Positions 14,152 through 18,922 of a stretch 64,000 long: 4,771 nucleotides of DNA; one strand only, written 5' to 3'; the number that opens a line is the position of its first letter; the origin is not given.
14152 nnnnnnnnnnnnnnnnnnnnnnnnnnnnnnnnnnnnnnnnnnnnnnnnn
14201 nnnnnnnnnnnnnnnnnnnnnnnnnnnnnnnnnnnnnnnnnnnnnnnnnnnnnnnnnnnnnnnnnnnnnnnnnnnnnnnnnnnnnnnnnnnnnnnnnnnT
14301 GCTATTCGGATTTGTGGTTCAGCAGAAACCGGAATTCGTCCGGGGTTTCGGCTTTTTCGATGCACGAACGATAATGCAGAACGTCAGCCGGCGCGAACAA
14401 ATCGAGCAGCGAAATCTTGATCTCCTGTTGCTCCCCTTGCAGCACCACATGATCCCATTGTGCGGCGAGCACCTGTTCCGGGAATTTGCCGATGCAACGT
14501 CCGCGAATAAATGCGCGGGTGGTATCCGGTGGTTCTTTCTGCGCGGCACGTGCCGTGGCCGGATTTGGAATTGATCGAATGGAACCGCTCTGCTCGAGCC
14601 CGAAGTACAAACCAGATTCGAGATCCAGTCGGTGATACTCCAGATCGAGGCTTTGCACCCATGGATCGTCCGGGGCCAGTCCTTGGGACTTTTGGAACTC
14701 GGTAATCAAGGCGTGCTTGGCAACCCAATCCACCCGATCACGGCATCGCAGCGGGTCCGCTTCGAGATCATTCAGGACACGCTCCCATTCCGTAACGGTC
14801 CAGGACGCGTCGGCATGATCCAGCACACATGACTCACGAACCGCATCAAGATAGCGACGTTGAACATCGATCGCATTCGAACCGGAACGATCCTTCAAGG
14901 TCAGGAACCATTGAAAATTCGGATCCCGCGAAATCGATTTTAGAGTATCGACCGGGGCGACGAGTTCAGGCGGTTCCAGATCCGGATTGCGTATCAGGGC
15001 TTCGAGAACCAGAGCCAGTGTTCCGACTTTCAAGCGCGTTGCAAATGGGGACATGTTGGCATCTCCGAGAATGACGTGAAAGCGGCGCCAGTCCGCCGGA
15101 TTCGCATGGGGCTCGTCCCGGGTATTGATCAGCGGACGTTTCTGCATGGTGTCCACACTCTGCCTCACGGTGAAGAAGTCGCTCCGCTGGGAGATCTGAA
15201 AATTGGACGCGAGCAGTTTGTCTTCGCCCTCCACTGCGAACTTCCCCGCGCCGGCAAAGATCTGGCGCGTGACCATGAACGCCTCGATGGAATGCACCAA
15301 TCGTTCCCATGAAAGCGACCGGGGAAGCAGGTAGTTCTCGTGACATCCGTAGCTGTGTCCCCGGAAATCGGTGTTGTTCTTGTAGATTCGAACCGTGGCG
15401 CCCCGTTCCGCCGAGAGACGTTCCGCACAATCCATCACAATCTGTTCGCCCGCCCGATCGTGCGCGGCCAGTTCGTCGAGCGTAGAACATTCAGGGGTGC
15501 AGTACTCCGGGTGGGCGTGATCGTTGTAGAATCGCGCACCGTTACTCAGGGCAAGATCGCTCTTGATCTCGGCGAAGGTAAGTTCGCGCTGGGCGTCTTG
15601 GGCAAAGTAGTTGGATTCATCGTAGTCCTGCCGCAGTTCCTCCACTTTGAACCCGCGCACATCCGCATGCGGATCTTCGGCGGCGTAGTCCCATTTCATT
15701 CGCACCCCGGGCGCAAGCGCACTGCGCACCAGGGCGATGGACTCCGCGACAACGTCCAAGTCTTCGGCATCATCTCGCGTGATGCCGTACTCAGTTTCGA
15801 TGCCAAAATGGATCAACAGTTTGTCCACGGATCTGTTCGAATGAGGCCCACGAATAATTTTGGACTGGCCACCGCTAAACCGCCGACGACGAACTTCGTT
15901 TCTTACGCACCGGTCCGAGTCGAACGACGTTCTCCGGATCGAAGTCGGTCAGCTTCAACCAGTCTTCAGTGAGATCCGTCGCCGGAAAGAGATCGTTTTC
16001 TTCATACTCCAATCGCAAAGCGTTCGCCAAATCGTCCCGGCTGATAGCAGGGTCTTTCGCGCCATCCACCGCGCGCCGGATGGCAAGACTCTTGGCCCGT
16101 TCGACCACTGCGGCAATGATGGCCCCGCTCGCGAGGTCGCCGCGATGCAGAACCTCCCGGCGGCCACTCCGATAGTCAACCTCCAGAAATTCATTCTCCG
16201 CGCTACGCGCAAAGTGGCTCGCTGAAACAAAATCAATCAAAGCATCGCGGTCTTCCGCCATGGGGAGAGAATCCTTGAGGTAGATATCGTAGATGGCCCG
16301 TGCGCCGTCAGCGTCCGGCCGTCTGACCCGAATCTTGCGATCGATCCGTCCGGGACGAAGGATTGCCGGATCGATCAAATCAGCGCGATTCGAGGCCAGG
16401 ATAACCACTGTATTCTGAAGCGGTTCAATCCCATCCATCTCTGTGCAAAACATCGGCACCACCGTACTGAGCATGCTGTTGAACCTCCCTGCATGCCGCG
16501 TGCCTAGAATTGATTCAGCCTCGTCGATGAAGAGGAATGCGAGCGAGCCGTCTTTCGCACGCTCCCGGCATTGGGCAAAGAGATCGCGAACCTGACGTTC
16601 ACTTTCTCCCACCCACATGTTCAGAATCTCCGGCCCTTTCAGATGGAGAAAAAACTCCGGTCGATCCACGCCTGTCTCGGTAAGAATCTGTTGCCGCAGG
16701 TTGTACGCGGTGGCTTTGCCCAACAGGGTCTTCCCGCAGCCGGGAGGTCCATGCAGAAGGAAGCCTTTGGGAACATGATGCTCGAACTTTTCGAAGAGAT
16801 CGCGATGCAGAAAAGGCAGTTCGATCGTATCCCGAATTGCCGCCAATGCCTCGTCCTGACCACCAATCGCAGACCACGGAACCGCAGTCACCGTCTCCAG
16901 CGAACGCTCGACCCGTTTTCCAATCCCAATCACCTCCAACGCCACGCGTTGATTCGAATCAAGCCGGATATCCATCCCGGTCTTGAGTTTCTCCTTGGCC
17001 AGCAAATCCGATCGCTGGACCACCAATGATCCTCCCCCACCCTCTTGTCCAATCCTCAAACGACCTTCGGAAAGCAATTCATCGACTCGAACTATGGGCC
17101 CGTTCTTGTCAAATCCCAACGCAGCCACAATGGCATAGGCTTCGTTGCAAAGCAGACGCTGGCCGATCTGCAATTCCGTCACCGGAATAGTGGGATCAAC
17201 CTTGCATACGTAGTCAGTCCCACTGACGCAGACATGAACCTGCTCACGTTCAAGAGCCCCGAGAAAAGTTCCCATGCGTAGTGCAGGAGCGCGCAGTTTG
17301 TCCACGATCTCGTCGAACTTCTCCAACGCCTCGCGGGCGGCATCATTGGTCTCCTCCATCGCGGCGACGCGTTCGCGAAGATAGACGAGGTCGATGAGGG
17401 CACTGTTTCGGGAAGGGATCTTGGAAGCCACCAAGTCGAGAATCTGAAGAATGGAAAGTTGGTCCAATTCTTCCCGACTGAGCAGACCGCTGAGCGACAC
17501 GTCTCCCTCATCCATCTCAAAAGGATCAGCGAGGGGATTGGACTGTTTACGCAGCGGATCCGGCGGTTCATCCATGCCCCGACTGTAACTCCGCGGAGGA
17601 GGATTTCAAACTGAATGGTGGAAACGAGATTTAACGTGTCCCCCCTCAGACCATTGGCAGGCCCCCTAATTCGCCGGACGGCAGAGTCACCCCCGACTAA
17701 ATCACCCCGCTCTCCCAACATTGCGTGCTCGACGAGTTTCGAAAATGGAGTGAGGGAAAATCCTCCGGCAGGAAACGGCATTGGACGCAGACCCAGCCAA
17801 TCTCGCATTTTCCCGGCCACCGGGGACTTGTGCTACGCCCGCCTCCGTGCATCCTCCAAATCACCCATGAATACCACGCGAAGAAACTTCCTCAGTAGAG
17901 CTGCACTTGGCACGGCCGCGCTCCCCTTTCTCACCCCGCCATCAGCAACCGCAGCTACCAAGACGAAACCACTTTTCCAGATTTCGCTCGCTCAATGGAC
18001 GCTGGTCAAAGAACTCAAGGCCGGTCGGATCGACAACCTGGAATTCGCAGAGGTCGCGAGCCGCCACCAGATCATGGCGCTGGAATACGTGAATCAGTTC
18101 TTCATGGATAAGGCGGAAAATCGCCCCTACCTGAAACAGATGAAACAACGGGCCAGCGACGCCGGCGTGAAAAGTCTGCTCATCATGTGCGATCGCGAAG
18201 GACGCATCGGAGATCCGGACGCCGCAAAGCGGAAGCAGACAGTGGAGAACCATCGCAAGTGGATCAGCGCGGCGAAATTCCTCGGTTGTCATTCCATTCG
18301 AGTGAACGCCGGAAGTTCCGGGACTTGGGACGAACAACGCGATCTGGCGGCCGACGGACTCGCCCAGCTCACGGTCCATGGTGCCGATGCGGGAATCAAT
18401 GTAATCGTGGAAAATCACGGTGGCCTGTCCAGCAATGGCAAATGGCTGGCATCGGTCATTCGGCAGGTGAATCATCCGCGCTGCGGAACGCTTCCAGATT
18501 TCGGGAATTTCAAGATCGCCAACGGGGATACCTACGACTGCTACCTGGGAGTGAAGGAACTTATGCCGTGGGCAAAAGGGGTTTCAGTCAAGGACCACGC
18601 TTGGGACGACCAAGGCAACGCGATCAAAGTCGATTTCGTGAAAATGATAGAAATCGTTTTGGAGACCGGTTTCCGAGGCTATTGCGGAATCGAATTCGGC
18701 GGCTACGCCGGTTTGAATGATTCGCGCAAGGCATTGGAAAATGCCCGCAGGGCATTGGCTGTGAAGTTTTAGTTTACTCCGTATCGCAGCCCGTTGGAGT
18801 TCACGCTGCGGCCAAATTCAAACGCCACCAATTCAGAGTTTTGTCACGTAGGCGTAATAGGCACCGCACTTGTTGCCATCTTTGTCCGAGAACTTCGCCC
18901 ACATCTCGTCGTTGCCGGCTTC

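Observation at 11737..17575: Half a Pup/UBact-proteasome locus: mpa-dop-ubact-prcB with no alpha subunit or ligase, followed by a B12-radical SAM gene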

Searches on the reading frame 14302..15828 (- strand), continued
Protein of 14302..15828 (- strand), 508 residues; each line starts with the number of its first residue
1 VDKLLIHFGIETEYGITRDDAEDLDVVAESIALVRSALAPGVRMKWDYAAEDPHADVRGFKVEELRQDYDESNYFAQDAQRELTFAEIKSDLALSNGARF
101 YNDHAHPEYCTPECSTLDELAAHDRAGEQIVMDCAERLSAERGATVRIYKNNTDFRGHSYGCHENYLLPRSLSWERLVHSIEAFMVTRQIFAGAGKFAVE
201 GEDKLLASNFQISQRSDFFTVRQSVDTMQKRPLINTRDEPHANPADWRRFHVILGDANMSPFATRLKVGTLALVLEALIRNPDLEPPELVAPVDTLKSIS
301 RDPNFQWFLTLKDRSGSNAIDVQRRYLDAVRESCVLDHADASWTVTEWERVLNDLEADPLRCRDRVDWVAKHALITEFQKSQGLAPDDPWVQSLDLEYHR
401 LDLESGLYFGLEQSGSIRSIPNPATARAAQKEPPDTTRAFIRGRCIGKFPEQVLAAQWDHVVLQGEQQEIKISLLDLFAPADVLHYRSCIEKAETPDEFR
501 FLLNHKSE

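Call 42: search_protein_families(library=ncbifam, proteins=[L101:12506-13261:+, L051:12560-13411:+, L094:12553-13287:+, L095:5284-6036:+, L101:13265-14683:+, L051:13416-14903:+, L100:11481-12119:+, L099:13427-14965:+], max_evalue=0.001)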
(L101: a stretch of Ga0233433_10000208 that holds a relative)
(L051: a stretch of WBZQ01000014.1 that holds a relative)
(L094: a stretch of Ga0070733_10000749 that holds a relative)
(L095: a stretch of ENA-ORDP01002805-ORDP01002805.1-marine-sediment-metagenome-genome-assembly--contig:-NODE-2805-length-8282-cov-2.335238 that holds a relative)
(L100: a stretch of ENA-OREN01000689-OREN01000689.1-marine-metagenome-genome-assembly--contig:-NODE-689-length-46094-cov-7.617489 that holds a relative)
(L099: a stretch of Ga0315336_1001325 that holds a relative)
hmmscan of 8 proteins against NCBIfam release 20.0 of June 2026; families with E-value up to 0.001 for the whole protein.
L101:12506-13261:+ (251 aa): 1 family
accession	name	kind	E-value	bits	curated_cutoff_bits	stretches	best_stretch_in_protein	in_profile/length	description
TIGR03691.1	20S_bact_alpha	equivalog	8.7e-21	74.4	139.05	1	11-243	12-224/229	proteasome subunit alpha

L051:12560-13411:+ (283 aa): 1 family
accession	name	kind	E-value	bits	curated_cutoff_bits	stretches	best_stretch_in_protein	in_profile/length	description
TIGR03691.1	20S_bact_alpha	equivalog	2.9e-19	69.5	139.05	1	27-207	14-193/229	proteasome subunit alpha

L094:12553-13287:+ (244 aa): 1 family
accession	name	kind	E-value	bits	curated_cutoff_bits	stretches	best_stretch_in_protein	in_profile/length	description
TIGR03691.1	20S_bact_alpha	equivalog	1.3e-14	54.3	139.05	1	12-156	13-158/229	proteasome subunit alpha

L095:5284-6036:+ (250 aa): 1 family
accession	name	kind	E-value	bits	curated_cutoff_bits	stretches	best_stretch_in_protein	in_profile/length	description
TIGR03691.1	20S_bact_alpha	equivalog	4.4e-15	55.8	139.05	1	18-188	12-179/229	proteasome subunit alpha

L101:13265-14683:+ (472 aa): 2 families
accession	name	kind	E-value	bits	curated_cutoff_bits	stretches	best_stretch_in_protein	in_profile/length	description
TIGR03686.1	pupylate_PafA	equivalog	1.6e-110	369.9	551.3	1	4-461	2-454/457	Pup--protein ligase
TIGR03688.1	depupylase_Dop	equivalog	1.9e-107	360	492.3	1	61-441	84-458/485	depupylase/deamidase Dop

L051:13416-14903:+ (495 aa): 2 families
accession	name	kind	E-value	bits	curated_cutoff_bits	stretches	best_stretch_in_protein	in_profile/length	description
TIGR03688.1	depupylase_Dop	equivalog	1.9e-97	327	492.3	2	193-434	196-439/485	depupylase/deamidase Dop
TIGR03686.1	pupylate_PafA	equivalog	5e-93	312.2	551.3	1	4-434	2-411/457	Pup--protein ligase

L100:11481-12119:+ (212 aa): 3 families
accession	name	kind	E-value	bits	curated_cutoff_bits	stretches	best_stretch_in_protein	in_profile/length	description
TIGR03690.1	20S_bact_beta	equivalog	1.4e-20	74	191.9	1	40-147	2-108/222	proteasome subunit beta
TIGR03634.1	arc_protsome_B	equivalog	5.5e-11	42.4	224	1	44-133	2-91/185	archaeal proteasome endopeptidase complex subunit beta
TIGR03633.1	arc_protsome_A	equivalog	0.00087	18.8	287.35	0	38-95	24-80/230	archaeal proteasome endopeptidase complex subunit alpha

L099:13427-14965:+ (512 aa): 2 families
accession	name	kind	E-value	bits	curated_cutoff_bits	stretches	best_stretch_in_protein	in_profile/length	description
TIGR03686.1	pupylate_PafA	equivalog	3e-97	326.2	551.3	1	7-485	1-450/457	Pup--protein ligase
TIGR03688.1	depupylase_Dop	equivalog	2e-91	307.2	492.3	2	203-447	195-441/485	depupylase/deamidase Dop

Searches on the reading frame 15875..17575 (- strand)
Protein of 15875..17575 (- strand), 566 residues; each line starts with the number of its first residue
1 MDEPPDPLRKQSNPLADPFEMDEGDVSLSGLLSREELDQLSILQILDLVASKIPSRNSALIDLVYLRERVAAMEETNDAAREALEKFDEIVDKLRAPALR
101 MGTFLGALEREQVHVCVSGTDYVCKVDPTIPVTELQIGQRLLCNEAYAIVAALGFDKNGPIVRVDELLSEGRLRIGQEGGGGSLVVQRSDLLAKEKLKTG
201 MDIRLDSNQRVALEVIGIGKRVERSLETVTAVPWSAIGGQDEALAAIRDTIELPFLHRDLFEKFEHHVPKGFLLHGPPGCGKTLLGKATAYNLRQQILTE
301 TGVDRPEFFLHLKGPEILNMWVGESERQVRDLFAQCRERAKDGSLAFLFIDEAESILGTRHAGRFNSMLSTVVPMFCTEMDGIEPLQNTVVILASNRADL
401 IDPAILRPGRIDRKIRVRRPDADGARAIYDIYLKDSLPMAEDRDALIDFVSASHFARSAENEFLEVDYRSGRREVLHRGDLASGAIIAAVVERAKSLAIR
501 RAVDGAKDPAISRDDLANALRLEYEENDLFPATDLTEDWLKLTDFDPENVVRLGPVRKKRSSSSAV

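Call 3: search_protein_families(library=pfam, proteins=[window:15875-17575:-], max_evalue=0.01)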
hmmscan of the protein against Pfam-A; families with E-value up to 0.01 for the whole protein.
window:15875-17575:- (566 aa): 6 families
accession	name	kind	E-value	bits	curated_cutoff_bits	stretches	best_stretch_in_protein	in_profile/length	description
PF00004.35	AAA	-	1.5e-29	103.5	21.2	1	273-418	2-130/131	ATPase family associated with various cellular activities (AAA)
PF17758.7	Prot_ATP_ID_OB_N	-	3.7e-21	75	23.4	1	100-160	1-62/62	Proteasomal ATPase OB N-terminal domain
PF16450.11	Prot_ATP_ID_OB_C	-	7.9e-09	35.7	23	1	161-216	1-55/56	Proteasomal ATPase OB C-terminal domain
PF13401.12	AAA_22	-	2.1e-05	25.2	27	1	273-361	9-97/130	AAA domain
PF13191.12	AAA_16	-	0.00033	21.6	32.6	1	258-299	13-57/167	AAA ATPase domain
PF07728.20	AAA_5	-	0.0098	16.3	22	0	272-372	2-93/139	AAA domain (dynein-related subfamily)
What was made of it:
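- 15875..17575 (-): mpa: proteasome-associated AAA ATPase, 566 aa. Domains PF17758, PF16450 and PF00004 (call 3).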

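Call 4: search_protein_families(library=ncbifam, proteins=[window:15875-17575:-], max_evalue=0.01)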
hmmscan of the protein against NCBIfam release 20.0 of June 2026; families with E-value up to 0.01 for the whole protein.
window:15875-17575:- (566 aa): 11 families
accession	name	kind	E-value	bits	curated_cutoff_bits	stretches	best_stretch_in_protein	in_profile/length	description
TIGR03689.1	pup_AAA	equivalog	2.2e-126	422.6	504.75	1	66-552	13-507/512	proteasome ATPase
NF003069.1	PRK03992.1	subfamily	2.8e-54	184.7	500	2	163-442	57-323/379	proteasome-activating nucleotidase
TIGR01242.2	TIGR01242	subfamily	3.2e-52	177.7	500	2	163-435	40-300/362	proteasome-activating nucleotidase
TIGR01243.1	CDC48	subfamily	4.4e-50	170.8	802.65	1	229-444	447-645/733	CDC48 family AAA ATPase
NF047748.1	PrtsmActNtasePan1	equivalog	1.1e-37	130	750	1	226-442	139-340/405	proteasome-activating nucleotidase Pan1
TIGR01241.2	FtsH_fam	equivalog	1.8e-37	129.4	600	1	212-443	138-354/598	ATP-dependent zinc metalloprotease FtsH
NF047747.1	PrtsmActNtasePan2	equivalog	6e-35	121.2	700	1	229-444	145-345/397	proteasome-activating nucleotidase Pan2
NF008004.0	PRK10733.1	equivalog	7.1e-29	100.3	1008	1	234-447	151-348/644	ATP-dependent zinc metalloprotease FtsH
NF041006.2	cell_div_CdvC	equivalog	1e-23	83.9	650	1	231-434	99-287/370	cell division protein CdvC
NF042959.1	IteA_antiphage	equivalog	1.6e-14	53.9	510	1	256-448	112-283/367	anti-phage ATPase IteA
NF003229.0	PRK04195.1-5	equivalog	0.0055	15.5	280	1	263-297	38-72/413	replication factor C large subunit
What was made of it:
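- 15875..17575 (-): TIGR03689 scores 423 bits, below its cut-off of 505 (call 4).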

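Call 81: search_solved_structures(query=window:15875-17575:-, show_alignments=1, max_evalue=1e-20)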
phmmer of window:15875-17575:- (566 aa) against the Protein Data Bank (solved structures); distinct sequences matched with E-value up to 1e-20: 218 (the best 60 are shown).
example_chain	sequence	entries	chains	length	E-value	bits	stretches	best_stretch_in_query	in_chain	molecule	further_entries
7ljf_A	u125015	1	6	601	8.1e-89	301.9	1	45-564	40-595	AAA ATPase forming ring-shaped complexes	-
7px9_A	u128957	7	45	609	8.6e-89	301.8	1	45-564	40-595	AAA ATPase forming ring-shaped complexes | Proteasome-associated ATPase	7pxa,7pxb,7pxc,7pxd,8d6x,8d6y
5kwa_A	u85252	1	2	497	4.9e-88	299.3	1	100-564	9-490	Proteasome-associated ATPase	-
5kzf_A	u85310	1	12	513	3e-85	290.1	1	102-564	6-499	Proteasome-associated ATPase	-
5g4g_A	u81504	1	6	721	2.4e-79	270.6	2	227-445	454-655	VCP-LIKE ATPASE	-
5g4f_A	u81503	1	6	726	2.4e-79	270.6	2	227-445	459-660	VCP-LIKE ATPASE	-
5vc7_A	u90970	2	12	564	1.6e-78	267.8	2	227-445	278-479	VCP-like ATPase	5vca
5c18_A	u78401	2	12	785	2.7e-72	247.3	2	226-444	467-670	Transitional endoplasmic reticulum ATPase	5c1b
6oaa_B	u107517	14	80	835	4.6e-72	246.6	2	223-434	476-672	Cell division control protein 48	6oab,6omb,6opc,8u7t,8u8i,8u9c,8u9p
8dar_A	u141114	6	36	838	4.7e-72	246.5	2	223-434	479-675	Cell division control protein 48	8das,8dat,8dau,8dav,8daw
6oa9_A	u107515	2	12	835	1.2e-71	245.2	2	223-434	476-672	Cell division control protein 48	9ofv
7rlh_A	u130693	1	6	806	2.6e-71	244.1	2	226-444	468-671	Transitional endoplasmic reticulum ATPase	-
7rlg_A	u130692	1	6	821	2.9e-71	243.9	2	226-444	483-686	Transitional endoplasmic reticulum ATPase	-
7rlb_A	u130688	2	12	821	4.1e-71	243.4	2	226-444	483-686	Transitional endoplasmic reticulum ATPase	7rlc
8yka_A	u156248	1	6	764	5.2e-71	243.1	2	227-444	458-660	Transitional endoplasmic reticulum ATPase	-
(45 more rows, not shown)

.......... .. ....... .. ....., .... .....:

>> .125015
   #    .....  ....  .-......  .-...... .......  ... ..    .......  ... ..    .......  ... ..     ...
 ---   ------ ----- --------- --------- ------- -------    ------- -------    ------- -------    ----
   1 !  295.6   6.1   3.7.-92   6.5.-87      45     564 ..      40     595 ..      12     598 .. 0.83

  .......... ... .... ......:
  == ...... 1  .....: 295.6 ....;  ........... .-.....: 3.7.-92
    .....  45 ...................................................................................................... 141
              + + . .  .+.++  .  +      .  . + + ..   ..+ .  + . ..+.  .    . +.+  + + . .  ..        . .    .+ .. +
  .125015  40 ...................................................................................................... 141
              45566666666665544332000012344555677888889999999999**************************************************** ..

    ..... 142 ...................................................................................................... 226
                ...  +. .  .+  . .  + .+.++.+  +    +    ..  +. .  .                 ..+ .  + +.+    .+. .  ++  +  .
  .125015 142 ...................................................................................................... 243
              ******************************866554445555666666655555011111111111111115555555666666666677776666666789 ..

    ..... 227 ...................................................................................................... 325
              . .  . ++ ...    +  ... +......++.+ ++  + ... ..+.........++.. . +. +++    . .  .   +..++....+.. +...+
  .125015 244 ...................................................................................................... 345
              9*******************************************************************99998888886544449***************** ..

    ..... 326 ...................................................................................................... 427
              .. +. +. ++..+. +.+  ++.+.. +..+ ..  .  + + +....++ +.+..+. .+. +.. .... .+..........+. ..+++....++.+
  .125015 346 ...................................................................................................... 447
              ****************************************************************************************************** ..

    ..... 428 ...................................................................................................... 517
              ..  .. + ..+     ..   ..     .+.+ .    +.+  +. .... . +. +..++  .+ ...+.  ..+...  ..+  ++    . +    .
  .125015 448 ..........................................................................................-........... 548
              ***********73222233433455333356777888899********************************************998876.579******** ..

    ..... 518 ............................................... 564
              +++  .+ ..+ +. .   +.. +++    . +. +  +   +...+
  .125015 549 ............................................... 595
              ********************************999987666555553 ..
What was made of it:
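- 15875..17575 (-): Aligns over residues 45-564 to M. tuberculosis Mpa, 302 bits (call 81).
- On Mpa/ARC proteasomal ATPase: The alignment to Mpa 7PX9/7LJF covers residues 45-564 (call 81).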

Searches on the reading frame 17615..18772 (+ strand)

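Call 3: search_protein_families(library=pfam, proteins=[window:17615-18772:+], max_evalue=0.01)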
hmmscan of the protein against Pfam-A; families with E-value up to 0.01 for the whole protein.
window:17615-18772:+ (385 aa): 1 family
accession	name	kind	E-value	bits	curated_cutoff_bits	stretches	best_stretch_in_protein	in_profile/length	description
PF01261.30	AP_endonuc_2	-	2.1e-22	80.5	31.1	1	171-369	28-234/249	Xylose isomerase-like TIM barrel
